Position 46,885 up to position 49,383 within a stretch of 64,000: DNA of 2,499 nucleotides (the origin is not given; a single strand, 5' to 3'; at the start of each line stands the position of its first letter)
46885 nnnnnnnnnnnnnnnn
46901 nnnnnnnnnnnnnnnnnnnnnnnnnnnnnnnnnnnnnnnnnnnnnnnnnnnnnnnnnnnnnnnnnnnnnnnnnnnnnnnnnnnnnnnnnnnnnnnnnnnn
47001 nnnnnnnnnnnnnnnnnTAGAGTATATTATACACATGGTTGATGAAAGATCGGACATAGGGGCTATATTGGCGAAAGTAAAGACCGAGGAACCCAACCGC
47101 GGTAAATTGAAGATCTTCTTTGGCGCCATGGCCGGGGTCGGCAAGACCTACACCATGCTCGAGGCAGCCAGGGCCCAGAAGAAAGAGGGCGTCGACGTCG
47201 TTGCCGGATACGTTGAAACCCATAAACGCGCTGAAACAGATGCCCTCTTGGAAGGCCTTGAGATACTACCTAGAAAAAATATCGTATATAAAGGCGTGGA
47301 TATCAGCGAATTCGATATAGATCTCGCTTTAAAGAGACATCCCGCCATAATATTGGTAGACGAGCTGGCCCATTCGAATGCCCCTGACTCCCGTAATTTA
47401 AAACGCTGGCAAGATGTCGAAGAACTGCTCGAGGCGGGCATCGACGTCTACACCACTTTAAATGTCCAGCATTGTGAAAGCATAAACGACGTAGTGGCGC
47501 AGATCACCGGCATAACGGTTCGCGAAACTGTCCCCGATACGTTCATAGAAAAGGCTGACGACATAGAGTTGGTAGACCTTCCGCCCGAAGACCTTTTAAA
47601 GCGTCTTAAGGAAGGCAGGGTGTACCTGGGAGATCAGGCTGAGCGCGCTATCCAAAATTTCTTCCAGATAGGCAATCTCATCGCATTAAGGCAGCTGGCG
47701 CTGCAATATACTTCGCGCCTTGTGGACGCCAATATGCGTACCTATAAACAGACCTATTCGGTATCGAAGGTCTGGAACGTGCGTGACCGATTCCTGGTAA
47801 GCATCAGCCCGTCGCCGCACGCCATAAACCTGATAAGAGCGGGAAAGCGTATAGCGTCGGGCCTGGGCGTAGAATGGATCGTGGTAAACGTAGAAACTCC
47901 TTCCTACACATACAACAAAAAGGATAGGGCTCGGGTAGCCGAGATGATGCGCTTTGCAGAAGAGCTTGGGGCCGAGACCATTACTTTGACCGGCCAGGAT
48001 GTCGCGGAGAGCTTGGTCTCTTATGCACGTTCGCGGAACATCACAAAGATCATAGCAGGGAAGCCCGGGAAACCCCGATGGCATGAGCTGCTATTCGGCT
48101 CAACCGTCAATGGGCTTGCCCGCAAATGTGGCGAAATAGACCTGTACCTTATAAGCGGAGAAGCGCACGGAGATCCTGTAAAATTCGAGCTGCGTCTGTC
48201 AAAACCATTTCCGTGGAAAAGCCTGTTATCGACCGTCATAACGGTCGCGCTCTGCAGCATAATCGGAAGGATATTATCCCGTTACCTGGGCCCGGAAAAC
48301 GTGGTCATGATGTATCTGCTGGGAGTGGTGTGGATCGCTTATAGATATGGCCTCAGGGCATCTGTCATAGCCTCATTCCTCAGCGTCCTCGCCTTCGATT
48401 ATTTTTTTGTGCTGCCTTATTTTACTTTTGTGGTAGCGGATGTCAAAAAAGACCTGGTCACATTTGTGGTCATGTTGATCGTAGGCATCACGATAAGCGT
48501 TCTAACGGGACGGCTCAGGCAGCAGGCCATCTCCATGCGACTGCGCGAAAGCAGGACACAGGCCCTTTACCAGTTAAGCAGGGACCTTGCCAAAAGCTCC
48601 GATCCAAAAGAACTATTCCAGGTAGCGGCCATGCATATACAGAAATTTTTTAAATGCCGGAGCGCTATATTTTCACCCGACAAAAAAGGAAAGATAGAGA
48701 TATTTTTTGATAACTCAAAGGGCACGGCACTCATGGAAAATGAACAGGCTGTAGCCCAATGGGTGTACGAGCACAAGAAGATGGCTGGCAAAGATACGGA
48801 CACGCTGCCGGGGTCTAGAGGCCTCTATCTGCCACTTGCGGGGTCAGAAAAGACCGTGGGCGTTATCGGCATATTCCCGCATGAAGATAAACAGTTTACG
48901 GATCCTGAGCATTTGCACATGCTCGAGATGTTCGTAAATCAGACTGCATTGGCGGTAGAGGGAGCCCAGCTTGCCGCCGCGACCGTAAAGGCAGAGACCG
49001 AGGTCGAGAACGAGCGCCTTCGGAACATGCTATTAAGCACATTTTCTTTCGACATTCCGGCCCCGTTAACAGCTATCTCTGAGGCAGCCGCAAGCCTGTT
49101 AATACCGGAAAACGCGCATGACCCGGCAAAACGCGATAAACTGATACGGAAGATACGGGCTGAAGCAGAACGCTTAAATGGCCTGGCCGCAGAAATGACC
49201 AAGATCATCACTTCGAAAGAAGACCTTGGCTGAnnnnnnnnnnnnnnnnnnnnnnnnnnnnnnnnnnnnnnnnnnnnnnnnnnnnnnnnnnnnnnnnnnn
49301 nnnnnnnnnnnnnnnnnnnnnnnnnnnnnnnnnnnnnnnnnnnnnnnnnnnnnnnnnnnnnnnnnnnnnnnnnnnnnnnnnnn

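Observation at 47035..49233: KdpD without a kinase: a sensor with no phospho-acceptor His, no ATPase domain and no KdpE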

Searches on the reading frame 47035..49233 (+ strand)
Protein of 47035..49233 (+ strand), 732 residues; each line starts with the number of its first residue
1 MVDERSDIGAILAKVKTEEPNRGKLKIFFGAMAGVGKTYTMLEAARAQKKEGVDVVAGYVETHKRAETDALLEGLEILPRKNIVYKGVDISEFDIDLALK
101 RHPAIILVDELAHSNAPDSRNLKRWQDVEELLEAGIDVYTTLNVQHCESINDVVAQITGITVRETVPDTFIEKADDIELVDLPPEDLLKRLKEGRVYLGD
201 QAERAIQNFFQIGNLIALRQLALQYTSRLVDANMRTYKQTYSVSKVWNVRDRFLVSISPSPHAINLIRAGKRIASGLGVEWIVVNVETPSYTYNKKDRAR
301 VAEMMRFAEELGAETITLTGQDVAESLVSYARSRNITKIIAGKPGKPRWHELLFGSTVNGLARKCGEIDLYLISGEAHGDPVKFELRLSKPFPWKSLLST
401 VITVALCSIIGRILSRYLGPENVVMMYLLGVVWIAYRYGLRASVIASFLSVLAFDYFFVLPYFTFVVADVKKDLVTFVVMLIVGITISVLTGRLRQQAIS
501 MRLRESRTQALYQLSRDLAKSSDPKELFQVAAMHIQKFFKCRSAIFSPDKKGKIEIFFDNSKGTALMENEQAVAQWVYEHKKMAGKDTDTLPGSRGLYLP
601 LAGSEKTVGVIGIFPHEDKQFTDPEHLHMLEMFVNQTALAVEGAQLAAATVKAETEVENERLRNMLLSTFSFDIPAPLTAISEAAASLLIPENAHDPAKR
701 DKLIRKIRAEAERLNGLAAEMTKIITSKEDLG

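Call 6: search_protein_families(library=pfam, proteins=[window:47035-49233:+], max_evalue=0.01)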
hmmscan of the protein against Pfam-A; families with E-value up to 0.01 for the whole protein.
window:47035-49233:+ (732 aa): 6 families
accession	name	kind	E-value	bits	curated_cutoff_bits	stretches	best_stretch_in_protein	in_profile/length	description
PF02702.23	KdpD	-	5.9e-95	317.1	26.1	1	22-228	2-208/210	Osmosensitive K+ channel His kinase sensor domain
PF13493.11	DUF4118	-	4.5e-28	97.6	28.4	1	399-500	3-103/107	Domain of unknown function (DUF4118)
PF13492.12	GAF_3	-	6.5e-10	39.9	27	1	523-642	1-128/129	GAF domain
PF00582.32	Usp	-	3.5e-06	28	24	1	253-365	5-133/141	Universal stress protein family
PF13185.12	GAF_2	-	5.9e-06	27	28.6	1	587-642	82-136/136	GAF domain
PF05231.19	MASE1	-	0.0058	16.2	29.8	1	397-487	192-285/299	MASE1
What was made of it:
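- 47098..47718 (+): KdpD N-terminal P-loop domain (residues 22-228), the atypical serine kinase module. It carries Walker A G30-T38 (47122-47148), Y39, Walker B D109/E110 (47359-47364) and R190. Pfam E 6e-95 (call 6).
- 47791..48129 (+): USP domain (residues 253-365), E. coli-type motif R268-AGK-R272-X8-W281-IVVN. Pfam Usp, E 3.5e-6 (call 6).
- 48229..48534 (+): Four-helix transmembrane block (DUF4118, residues 399-500). Pfam E 4.5e-28 (call 6).
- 48601..48960 (+): GAF domain (residues 523-642). Pfam GAF_3, E 6.5e-10 (call 6).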

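Call 9: find_homologous_proteins(query=window:47035-49230:+, max_evalue=1e-10)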
Query window:47035-49230:+ (732 aa): 8000 proteins with E <= 1e-10 among 8000 candidates; the best 120 are listed.
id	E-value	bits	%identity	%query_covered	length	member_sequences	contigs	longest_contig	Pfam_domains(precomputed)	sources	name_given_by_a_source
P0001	0.0e+0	1623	100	100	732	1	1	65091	PF13185.13,PF13492.13,PF13493.12,PF02702.24,PF00582.33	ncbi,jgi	jgi:two-component system sensor histidine kinase KdpD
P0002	0.0e+0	1253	76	99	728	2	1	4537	PF13185.13,PF13492.13,PF13493.12,PF02702.24,PF00582.33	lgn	-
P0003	0.0e+0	1247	74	99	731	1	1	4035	PF13492.13,PF13493.12,PF02702.24,PF00582.33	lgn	-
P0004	0.0e+0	1232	75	99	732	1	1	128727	PF13185.13,PF13492.13,PF13493.12,PF02702.24,PF00582.33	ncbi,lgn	-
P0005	0.0e+0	1201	72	100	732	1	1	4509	PF13185.13,PF13492.13,PF13493.12,PF02702.24,PF00582.33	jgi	jgi:two-component system, OmpR family, sensor histidine kinase KdpD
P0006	0.0e+0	1195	72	99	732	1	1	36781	PF13185.13,PF13492.13,PF13493.12,PF02702.24,PF00582.33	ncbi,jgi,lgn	ncbi:MAG: sensor histidine kinase KdpD [Candidatus Omnitrophota bacterium]|jgi:two-component system 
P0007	0.0e+0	1176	72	99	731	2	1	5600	PF13492.13,PF13493.12,PF02702.24,PF00582.33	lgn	-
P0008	0.0e+0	1176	71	99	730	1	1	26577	PF13185.13,PF13492.13,PF13493.12,PF02702.24,PF00582.33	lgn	-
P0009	0.0e+0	1164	71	99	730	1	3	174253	PF13185.13,PF13492.13,PF13493.12,PF02702.24,PF00582.33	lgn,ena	-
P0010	0.0e+0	1158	71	99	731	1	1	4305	PF13492.13,PF13493.12,PF02702.24,PF00582.33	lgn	-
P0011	0.0e+0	1157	71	99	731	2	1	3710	PF13492.13,PF13493.12,PF02702.24,PF00582.33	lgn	-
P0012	0.0e+0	1156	70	100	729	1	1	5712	PF13492.13,PF13493.12,PF02702.24,PF00582.33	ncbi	-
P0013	0.0e+0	1151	70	99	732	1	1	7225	PF13492.13,PF13493.12,PF02702.24,PF00582.33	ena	-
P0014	0.0e+0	1149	70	100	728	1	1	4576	PF13492.13,PF13493.12,PF02702.24,PF00582.33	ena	-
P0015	0.0e+0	1147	70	99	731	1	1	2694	PF13185.13,PF13492.13,PF13493.12,PF02702.24,PF00582.33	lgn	-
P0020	0.0e+0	1132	70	100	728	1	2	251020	PF13185.13,PF13492.13,PF13493.12,PF02702.24,PF00582.33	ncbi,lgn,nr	ncbi:MAG: sensor histidine kinase KdpD [Candidatus Omnitrophica bacterium]|nr:sensor histidine kinas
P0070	0.0e+0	1023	64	99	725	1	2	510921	PF13185.13,PF13492.13,PF13493.12,PF02702.24,PF00582.33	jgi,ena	-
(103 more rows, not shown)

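Call 12: search_solved_structures(query=window:47035-49230:+, max_evalue=0.01, show_alignments=2)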
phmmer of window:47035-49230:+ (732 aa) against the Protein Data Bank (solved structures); distinct sequences matched with E-value up to 0.01: 3.
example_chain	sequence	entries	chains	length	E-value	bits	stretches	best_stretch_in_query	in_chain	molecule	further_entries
2r8r_A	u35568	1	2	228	2.6e-75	257.3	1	22-235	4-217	Sensor protein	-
4qpr_A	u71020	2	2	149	1.2e-15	60.1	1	510-649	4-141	Sensor protein KdpD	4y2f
2ksf_A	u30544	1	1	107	3.5e-14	55.3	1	399-498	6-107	Sensor protein kdpD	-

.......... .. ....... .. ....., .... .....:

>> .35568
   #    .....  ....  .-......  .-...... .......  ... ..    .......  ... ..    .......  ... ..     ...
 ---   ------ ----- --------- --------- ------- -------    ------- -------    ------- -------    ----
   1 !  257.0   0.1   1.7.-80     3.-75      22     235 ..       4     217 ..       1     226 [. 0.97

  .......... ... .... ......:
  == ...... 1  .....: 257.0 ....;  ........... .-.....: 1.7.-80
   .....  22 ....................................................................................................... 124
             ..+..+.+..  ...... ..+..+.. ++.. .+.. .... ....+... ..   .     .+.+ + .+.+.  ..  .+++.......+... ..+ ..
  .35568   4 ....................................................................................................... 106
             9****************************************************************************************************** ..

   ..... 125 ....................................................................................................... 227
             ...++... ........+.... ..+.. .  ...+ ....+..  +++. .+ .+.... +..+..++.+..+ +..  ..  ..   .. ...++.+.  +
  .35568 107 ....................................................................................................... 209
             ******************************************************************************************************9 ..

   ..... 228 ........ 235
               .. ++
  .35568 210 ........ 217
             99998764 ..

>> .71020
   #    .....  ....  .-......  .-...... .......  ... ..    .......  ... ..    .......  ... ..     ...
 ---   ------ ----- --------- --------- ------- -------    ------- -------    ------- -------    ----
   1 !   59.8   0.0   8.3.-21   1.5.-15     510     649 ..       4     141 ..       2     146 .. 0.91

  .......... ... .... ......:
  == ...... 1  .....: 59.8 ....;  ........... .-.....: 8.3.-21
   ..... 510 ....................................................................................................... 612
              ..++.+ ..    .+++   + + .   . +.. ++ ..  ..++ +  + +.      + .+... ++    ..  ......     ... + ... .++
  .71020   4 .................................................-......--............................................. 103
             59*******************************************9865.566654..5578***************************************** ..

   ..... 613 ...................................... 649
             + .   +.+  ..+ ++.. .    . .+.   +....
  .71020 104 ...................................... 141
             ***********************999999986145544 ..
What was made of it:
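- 47098..47718 (+): PDB 2r8r, E 3e-75 (call 12).
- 48229..48534 (+): PDB 2ksf, E 3.5e-14 (call 12).
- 48601..48960 (+): PDB 4qpr (E. coli KdpD GAF), E 1.2e-15 (call 12).
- The TM block and GAF domain match E. coli KdpD structures 2ksf and 4qpr (call 12).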

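Call 24: find_encoding_contigs(protein=P0001, flank=10000, max_places=3)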
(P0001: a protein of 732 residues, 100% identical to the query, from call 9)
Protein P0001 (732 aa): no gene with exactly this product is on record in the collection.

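Call 25: find_encoding_contigs(protein=P0020, flank=10000, max_places=2)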
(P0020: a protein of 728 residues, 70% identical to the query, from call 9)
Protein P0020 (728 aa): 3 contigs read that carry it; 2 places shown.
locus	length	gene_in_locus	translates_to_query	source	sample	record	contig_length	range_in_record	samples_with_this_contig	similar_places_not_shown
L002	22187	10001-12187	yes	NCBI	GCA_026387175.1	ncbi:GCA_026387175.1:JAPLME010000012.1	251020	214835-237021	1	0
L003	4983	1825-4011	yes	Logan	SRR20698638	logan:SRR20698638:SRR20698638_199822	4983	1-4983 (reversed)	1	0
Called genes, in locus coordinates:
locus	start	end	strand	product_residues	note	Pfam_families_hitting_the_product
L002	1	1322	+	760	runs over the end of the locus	PF03030:H_PPase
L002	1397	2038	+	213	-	PF09335:VTT_dom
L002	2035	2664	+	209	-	PF14512:TM1586_NiRdase (faint), PF00881:Nitroreductase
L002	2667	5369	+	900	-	PF00690:Cation_ATPase_N, PF00122:E1-E2_ATPase, PF00702:Hydrolase, PF13246:Cation_ATPase, PF00689:Cation_ATPase_C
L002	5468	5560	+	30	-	PF09604:Potass_KdpF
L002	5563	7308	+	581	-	PF03814:KdpA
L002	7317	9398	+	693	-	PF00122:E1-E2_ATPase, PF00702:Hydrolase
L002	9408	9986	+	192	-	PF02669:KdpC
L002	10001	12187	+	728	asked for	PF02702:KdpD, PF00582:Usp, PF13493:DUF4118, PF13185:GAF_2 (faint), PF13492:GAF_3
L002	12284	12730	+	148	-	PF01668:SmpB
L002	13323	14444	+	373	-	PF07833:Cu_amine_oxidN1, PF01520:Amidase_3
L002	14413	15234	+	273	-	PF01177:Asp_Glu_race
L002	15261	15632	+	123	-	PF01242:PTPS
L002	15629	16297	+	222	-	PF02568:ThiI (faint), PF06508:QueC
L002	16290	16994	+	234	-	PF13353:Fer4_12 (weak), PF04055:Radical_SAM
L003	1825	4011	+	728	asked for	PF02702:KdpD, PF00582:Usp, PF13493:DUF4118, PF13185:GAF_2 (faint), PF13492:GAF_3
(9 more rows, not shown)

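Call 26: find_encoding_contigs(protein=P0070, flank=10000, max_places=2)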
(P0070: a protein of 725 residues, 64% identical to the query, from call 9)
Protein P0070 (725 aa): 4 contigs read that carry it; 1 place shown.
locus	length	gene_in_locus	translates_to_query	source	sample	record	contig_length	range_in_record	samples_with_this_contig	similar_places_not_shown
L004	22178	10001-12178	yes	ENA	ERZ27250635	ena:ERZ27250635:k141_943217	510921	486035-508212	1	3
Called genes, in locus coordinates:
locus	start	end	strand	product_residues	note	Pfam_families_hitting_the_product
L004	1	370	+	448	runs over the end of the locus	PF02545:Maf, PF01435:Peptidase_M48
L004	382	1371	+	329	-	PF00150:Cellulase, PF02449:Glyco_hydro_42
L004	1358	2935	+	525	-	PF01040:UbiA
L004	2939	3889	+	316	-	PF03773:ArsP_1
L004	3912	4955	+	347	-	PF01758:SBF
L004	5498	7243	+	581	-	PF03814:KdpA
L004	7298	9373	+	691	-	PF12710:HAD (faint), PF00122:E1-E2_ATPase, PF00702:Hydrolase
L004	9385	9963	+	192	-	PF02669:KdpC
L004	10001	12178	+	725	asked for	PF02702:KdpD, PF00582:Usp, PF13493:DUF4118, PF13185:GAF_2 (faint), PF13492:GAF_3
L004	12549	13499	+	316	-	PF03547:Mem_trans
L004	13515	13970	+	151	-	PF01668:SmpB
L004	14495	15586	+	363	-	PF07833:Cu_amine_oxidN1, PF01520:Amidase_3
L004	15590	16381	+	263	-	PF01177:Asp_Glu_race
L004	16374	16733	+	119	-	PF01242:PTPS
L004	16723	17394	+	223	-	PF06508:QueC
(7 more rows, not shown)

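Call 27: find_encoding_contigs(protein=P0004, flank=10000, max_places=2)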
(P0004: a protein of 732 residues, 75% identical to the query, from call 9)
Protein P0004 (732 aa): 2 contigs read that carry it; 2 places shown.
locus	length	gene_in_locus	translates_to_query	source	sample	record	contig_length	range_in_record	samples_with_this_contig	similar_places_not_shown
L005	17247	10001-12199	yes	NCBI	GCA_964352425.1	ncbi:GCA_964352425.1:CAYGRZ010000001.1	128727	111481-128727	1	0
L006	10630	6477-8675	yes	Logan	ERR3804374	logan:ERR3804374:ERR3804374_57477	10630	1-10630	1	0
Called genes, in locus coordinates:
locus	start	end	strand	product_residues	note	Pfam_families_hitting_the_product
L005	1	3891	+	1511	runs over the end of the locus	PF00310:GATase_2, PF04898:Glu_syn_central, PF01645:Glu_synthase, PF01493:GXGXG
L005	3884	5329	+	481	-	PF14691:Fer4_20, PF13738:Pyr_redox_3 (faint), PF00070:Pyr_redox (weak), PF01266:DAO (weak), PF07992:Pyr_redox_2, PF12831:FAD_oxidored (weak), PF13450:NAD_binding_8, PF01593:Amino_oxidase (weak), +2 more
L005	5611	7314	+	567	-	PF03814:KdpA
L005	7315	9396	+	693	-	PF00122:E1-E2_ATPase, PF00702:Hydrolase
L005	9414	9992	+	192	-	PF02669:KdpC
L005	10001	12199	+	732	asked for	PF02702:KdpD, PF00582:Usp (weak), PF13493:DUF4118, PF13185:GAF_2 (weak), PF13492:GAF_3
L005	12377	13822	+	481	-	PF00361:Proton_antipo_M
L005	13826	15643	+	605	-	PF00361:Proton_antipo_M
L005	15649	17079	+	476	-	PF10125:NADHdeh_related, PF00361:Proton_antipo_M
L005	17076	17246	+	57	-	?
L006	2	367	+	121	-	?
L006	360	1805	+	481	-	PF14691:Fer4_20, PF13738:Pyr_redox_3 (faint), PF00070:Pyr_redox (weak), PF01266:DAO (weak), PF07992:Pyr_redox_2, PF12831:FAD_oxidored (weak), PF13450:NAD_binding_8, PF01593:Amino_oxidase (weak), +2 more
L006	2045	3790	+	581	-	PF03814:KdpA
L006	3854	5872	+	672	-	PF00122:E1-E2_ATPase, PF00702:Hydrolase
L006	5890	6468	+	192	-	PF02669:KdpC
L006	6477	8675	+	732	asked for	PF02702:KdpD, PF00582:Usp (weak), PF13493:DUF4118, PF13185:GAF_2 (weak), PF13492:GAF_3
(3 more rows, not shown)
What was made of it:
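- kdp(F)ABC followed by this gene is conserved (calls 25-27). The position as last gene of the kdp operon is conserved (calls 25-27).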

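Call 33: search_protein_representatives(protein=window:47035-49230:+)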
Query: 732 residues. Proteins with E-value up to 0.001 (for the whole library): 19995; up to 1e-10: 11071; up to 1e-30: 3665. The best 150 are listed.
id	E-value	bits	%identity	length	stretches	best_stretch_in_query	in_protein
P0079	0.0e+00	1018.6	64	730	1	4-725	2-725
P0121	1.1e-204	698.1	48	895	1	4-723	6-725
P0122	1.8e-203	694.0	47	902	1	3-721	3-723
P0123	9.5e-201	685.1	52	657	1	1-646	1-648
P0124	1.7e-193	661.1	46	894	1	14-723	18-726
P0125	3.0e-192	657.0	46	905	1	2-720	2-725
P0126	1.4e-191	654.7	46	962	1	19-721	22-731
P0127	1.9e-191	654.4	47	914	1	4-720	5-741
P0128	1.7e-187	641.2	47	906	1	4-687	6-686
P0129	2.0e-186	637.8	44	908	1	2-718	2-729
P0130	5.5e-185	633.0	45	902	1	5-721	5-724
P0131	7.1e-184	629.3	46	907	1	10-720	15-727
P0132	2.4e-183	627.6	44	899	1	3-724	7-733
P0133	2.7e-183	627.4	43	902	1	2-724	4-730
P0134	2.8e-180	617.4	46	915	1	5-720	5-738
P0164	2.4e-168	578.0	42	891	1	16-725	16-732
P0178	6.6e-164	563.3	40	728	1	3-717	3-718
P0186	7.7e-162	556.5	43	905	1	4-721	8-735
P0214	9.5e-155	533.1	39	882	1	19-724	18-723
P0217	2.1e-154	531.9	39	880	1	2-720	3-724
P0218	3.3e-154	531.3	39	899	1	3-725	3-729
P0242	6.7e-149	513.7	41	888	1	2-677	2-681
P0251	8.7e-148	510.0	40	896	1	10-697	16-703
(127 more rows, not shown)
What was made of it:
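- Closest known: 'Truncated DHpCA domain' class of KdpD. Different: The next relatives are full-length kinases at 44-48% identity (call 33).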

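Call 38: find_related_loci(query=window:47035-49230:+, collection=genome_contigs, flank=10000)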
Query window:47035-49230:+ (732 aa) in genome_contigs; peptide patterns used: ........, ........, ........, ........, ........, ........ (x = any residue, [..] = any of these).
600 stretches matched a pattern (row limit reached: there are more); 593 encode a relative of the query (tblastn E <= 1e-3); the best 80 are kept; 80 distinct loci.
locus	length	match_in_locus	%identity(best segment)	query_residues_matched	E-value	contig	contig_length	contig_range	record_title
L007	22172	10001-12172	65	4-729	0e+0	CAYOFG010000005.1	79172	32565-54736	MAG TPA_asm: uncultured Clostridia bacterium isolate binchicken_co376_202 genome assembly, contig: NODE_210_length_79172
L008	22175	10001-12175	64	2-729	0e+0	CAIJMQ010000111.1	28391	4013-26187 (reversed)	uncultured bacterium isolate D14_bin-0225 genome assembly, contig: bin-0225:111/121, whole genome shotgun sequence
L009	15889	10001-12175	55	1-727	0e+0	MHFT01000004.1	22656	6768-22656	MAG: Omnitrophica bacterium RIFCSPLOWO2_12_FULL_50_11 rifcsplowo2_12_scaffold_10274, whole genome shotgun sequence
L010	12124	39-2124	66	3-732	0e+0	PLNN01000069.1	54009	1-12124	MAG: Candidatus Omnitrophota bacterium isolate fen_1320 73.20120800_E1X.39_contig_25410, whole genome shotgun sequence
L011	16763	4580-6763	50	1-724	0e+0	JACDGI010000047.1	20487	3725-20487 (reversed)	MAG: Anaerolineae bacterium isolate MGR_bin408 SD2908_NODE_1014_length_20487_cov_0.959136, whole genome shotgun sequence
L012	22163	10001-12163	47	5-725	0e+0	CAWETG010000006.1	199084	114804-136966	MAG: uncultured Gemmatimonadales bacterium isolate MFD01476.bin.1.191 genome assembly, contig: contig_17918, whole genom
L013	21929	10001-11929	52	4-647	0e+0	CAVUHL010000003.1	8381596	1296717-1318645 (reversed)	MAG: uncultured Holophagales bacterium isolate MFD01916.bin.1.17 genome assembly, contig: contig_1998, whole genome shot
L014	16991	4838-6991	48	1-717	0e+0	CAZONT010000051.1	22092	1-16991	MAG TPA_asm: uncultured Planctomycetaceae bacterium isolate SRP292972_co2_73 genome assembly, contig: NODE_2182_length_2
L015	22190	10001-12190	47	1-717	0e+0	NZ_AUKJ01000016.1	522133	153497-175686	Methylococcus capsulatus str. Texas = ATCC 19069 H156DRAFT_scaffold00002.2_C, whole genome shotgun sequence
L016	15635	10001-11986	51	1-658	0e+0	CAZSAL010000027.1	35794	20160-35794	MAG TPA_asm: uncultured Elusimicrobia sp. isolate binchicken_co3_511 genome assembly, contig: NODE_3506_length_35794_cov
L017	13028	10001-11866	52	21-642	0e+0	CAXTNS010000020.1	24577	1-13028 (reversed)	MAG TPA_asm: uncultured Thermoanaerobaculia bacterium isolate public_SRR14722161_metawrap_bin.3 genome assembly, contig:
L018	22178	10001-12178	47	4-731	0e+0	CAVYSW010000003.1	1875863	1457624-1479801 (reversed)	MAG: uncultured Gemmatimonadales bacterium isolate MFD05942.bin.1.466 genome assembly, contig: contig_25011, whole genom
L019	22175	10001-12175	47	3-721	0e+0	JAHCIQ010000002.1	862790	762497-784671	MAG: Cyanobacteria bacterium TGS_CYA1 CYA1_2, whole genome shotgun sequence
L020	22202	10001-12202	46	1-717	0e+0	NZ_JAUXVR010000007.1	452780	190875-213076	MAG: Methylobacter sp. isolate C15_maxbin.016 C15_k141_416497, whole genome shotgun sequence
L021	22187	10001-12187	47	1-724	0e+0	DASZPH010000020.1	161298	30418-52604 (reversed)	MAG TPA_asm: Pirellulales bacterium isolate SMAG_U5966 k141_91897, whole genome shotgun sequence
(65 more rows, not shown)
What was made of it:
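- Tried and rejected: The Omnitrophota assignment rests on the names of relatives (calls 9, 38).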
